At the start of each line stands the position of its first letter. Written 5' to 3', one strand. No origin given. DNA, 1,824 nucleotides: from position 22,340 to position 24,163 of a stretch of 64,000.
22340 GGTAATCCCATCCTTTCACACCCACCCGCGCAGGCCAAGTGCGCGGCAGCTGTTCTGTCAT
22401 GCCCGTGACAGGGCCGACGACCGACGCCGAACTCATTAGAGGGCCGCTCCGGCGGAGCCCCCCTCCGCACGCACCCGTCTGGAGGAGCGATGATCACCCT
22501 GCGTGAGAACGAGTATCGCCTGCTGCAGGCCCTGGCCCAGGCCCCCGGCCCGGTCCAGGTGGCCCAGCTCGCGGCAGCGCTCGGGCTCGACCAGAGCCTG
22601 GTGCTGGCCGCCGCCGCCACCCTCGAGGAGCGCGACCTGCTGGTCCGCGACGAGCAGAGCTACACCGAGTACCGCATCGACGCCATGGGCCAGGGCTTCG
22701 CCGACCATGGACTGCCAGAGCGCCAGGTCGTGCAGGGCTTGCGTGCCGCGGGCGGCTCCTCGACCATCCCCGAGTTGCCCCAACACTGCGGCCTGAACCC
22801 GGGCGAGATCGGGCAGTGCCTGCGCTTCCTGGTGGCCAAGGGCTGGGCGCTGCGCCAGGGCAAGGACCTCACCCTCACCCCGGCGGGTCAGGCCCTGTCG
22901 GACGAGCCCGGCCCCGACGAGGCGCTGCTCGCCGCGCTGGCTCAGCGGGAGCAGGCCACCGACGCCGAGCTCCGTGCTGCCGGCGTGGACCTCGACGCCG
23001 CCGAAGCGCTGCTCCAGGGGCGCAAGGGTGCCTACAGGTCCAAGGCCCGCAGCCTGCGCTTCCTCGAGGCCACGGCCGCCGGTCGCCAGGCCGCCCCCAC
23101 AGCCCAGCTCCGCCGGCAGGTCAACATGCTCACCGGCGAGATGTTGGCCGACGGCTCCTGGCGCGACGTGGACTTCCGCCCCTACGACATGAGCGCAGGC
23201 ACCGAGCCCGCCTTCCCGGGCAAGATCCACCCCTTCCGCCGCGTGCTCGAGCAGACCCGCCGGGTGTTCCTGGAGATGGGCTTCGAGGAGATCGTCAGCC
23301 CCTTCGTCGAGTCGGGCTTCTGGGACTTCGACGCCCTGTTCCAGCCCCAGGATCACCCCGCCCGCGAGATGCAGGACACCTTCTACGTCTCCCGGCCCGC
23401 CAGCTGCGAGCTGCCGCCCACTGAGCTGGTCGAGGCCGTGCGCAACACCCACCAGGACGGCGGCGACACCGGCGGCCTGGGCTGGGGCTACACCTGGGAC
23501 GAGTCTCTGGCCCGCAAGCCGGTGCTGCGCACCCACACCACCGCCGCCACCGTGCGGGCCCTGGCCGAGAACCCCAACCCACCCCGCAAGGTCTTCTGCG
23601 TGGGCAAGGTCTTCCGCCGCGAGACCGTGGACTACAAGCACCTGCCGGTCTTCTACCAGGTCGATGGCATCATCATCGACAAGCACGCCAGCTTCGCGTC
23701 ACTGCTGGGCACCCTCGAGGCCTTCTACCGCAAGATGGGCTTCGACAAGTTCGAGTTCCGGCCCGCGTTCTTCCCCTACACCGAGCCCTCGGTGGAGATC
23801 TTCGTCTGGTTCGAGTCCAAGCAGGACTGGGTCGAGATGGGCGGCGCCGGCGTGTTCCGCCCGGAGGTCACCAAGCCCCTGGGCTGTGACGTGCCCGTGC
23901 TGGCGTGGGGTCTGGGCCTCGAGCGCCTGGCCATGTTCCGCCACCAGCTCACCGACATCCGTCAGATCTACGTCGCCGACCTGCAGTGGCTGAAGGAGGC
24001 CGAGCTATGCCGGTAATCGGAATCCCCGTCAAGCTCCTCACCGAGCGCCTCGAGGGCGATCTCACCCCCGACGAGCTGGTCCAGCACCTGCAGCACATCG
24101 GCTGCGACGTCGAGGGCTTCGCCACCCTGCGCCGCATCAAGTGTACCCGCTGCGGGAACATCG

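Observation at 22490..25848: Archaeal/eukaryotic-type PheRS (long alpha with wHTH N-domain; ~613-aa beta) in a myxobacterial genome, with a zinc-ribbon insertion in beta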

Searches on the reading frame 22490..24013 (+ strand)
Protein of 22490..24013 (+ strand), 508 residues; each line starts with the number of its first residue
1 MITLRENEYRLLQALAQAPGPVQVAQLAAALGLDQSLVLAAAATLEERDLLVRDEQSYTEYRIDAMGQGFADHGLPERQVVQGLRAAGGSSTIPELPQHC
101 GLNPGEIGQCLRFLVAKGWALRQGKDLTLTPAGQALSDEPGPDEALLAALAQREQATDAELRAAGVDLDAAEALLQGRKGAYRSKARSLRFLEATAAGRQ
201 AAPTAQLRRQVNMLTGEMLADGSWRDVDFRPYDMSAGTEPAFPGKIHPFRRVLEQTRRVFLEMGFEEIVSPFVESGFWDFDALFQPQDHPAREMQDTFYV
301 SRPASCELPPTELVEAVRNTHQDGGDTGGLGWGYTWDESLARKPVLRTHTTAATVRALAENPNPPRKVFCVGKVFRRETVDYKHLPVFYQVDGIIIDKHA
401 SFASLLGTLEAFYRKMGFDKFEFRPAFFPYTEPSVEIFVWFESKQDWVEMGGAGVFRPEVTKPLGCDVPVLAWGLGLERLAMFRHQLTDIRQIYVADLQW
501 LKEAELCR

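Call 3: search_protein_families(library=pfam, proteins=[window:22490-24013:+], max_evalue=0.01)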
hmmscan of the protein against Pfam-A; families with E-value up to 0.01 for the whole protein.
window:22490-24013:+ (508 aa): 10 families
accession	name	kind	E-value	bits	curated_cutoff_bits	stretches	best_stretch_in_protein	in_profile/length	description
PF01409.25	tRNA-synt_2d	-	1.2e-89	300.5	19.8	1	232-503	2-245/246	tRNA synthetases class II core domain (F)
PF12802.13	MarR_2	-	3.7e-08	33.8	27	1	7-53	6-52/61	MarR family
PF09339.16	HTH_IclR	-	1.6e-06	28.3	22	1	10-55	7-52/52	IclR helix-turn-helix domain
PF00152.25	tRNA-synt_2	-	4.2e-05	23.2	25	0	367-392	93-118/308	tRNA synthetases class II (D, K and N)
PF17759.6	tRNA_synthFbeta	-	4.3e-05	23.5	22.4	1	344-472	72-209/214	Phenylalanyl tRNA synthetase beta chain CLM domain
PF13412.12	HTH_24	-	0.00015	21.7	21.9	1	4-50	1-46/48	Winged helix-turn-helix DNA-binding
PF25213.1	HVO_A0261_N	-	0.00031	21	35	0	7-59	12-62/86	HVO_A0261 N-terminal domain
PF01047.28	MarR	-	0.00054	20.2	24.6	1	6-53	3-49/59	MarR family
PF25212.1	HVO_A0114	-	0.0052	17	27.6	0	3-56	19-71/84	HVO_A0114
PF01978.25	TrmB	-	0.0084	16.4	25.6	0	4-62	6-63/68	Sugar-specific transcriptional regulator TrmB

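Call 4: search_protein_families(library=ncbifam, proteins=[window:22490-24013:+], max_evalue=0.01)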
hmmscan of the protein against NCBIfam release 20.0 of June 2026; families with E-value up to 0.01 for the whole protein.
window:22490-24013:+ (508 aa): 9 families
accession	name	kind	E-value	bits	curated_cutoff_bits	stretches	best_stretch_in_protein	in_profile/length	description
NF003210.0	PRK04172.1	equivalog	1e-158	529.3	350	1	2-506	2-493/496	phenylalanine--tRNA ligase subunit alpha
TIGR00468.1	pheS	equivalog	9.5e-111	370.1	237.45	1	205-504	30-322/324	phenylalanine--tRNA ligase subunit alpha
NF051887.1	PheS_related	equivalog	5.3e-28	98.1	300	1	342-497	70-232/349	PheS-related mystery ligase SrmL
TIGR00469.1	pheS_mito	equivalog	2.3e-24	85.9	258.35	2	422-501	260-340/451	phenylalanine--tRNA ligase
TIGR00470.1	sepS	equivalog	8.1e-21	74.1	380.65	1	345-494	184-341/533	O-phosphoserine--tRNA ligase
TIGR00442.1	hisS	equivalog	1.3e-07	31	286.75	1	237-422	5-156/406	histidine--tRNA ligase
TIGR02367.1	PylS_Cterm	equivalog_domain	0.0005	19.5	178.15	1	340-493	80-228/242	pyrrolysine--tRNA(Pyl) ligase large subunit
NF033788.1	HTH_metalloreg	subfamily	0.0035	17.1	55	0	9-56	14-60/77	metalloregulator ArsR/SmtB family transcription factor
TIGR01141.1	hisC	equivalog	0.0059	15.5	276.55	1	7-70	56-118/349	histidinol-phosphate transaminase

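Call 9: search_solved_structures(query=window:22490-24013:+, show_alignments=2, max_evalue=0.001)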
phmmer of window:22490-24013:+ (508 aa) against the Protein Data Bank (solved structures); distinct sequences matched with E-value up to 0.001: 31.
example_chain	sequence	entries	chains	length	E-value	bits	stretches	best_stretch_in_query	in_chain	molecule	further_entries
3l4g_A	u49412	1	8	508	3.7e-86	293.4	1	198-508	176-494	Phenylalanyl-tRNA synthetase alpha chain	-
9udl_A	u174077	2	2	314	4.8e-81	276.5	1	209-494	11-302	Phenylalanine--tRNA ligase alpha subunit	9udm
8s8b_A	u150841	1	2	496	7.5e-80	272.6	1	198-499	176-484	Phenylalanyl-tRNA Synthetase alpha subunit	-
7dpi_A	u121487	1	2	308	7.2e-71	242.9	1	207-494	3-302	Phenylalanine--tRNA ligase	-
7by6_A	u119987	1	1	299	1.9e-68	235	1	223-494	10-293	Phenylalanyl-tRNA synthetase beta chain, putative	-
7daw_A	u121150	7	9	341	1.4e-41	146.3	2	343-499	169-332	Phenylalanine--tRNA ligase alpha subunit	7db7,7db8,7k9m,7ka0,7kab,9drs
9drt_A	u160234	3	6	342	1.5e-41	146.3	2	343-499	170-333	Phenylalanine--tRNA ligase alpha subunit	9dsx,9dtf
7k98_A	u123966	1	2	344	1.5e-41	146.2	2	343-499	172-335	Phenylalanine--tRNA ligase alpha subunit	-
9drv_A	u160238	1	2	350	1.6e-41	146.1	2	343-499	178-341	Phenylalanine--tRNA ligase alpha subunit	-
7n8y_A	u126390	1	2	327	1.2e-40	143.3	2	345-503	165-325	Phenylalanine--tRNA ligase alpha subunit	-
6oz5_A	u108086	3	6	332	1.5e-40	142.9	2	345-503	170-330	Phenylalanine--tRNA ligase alpha subunit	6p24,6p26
3pco_A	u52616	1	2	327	1.5e-40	142.9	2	345-503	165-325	Phenylalanyl-tRNA synthetase, alpha subunit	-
2rhq_A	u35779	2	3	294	4.3e-39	138.1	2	345-503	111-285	Phenylalanyl-tRNA synthetase alpha chain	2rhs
6p8t_C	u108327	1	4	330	6.2e-39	137.6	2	345-503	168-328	Phenylalanine--tRNA ligase alpha subunit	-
4p71_C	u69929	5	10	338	1.1e-38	136.7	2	345-502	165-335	Phenylalanine--tRNA ligase alpha subunit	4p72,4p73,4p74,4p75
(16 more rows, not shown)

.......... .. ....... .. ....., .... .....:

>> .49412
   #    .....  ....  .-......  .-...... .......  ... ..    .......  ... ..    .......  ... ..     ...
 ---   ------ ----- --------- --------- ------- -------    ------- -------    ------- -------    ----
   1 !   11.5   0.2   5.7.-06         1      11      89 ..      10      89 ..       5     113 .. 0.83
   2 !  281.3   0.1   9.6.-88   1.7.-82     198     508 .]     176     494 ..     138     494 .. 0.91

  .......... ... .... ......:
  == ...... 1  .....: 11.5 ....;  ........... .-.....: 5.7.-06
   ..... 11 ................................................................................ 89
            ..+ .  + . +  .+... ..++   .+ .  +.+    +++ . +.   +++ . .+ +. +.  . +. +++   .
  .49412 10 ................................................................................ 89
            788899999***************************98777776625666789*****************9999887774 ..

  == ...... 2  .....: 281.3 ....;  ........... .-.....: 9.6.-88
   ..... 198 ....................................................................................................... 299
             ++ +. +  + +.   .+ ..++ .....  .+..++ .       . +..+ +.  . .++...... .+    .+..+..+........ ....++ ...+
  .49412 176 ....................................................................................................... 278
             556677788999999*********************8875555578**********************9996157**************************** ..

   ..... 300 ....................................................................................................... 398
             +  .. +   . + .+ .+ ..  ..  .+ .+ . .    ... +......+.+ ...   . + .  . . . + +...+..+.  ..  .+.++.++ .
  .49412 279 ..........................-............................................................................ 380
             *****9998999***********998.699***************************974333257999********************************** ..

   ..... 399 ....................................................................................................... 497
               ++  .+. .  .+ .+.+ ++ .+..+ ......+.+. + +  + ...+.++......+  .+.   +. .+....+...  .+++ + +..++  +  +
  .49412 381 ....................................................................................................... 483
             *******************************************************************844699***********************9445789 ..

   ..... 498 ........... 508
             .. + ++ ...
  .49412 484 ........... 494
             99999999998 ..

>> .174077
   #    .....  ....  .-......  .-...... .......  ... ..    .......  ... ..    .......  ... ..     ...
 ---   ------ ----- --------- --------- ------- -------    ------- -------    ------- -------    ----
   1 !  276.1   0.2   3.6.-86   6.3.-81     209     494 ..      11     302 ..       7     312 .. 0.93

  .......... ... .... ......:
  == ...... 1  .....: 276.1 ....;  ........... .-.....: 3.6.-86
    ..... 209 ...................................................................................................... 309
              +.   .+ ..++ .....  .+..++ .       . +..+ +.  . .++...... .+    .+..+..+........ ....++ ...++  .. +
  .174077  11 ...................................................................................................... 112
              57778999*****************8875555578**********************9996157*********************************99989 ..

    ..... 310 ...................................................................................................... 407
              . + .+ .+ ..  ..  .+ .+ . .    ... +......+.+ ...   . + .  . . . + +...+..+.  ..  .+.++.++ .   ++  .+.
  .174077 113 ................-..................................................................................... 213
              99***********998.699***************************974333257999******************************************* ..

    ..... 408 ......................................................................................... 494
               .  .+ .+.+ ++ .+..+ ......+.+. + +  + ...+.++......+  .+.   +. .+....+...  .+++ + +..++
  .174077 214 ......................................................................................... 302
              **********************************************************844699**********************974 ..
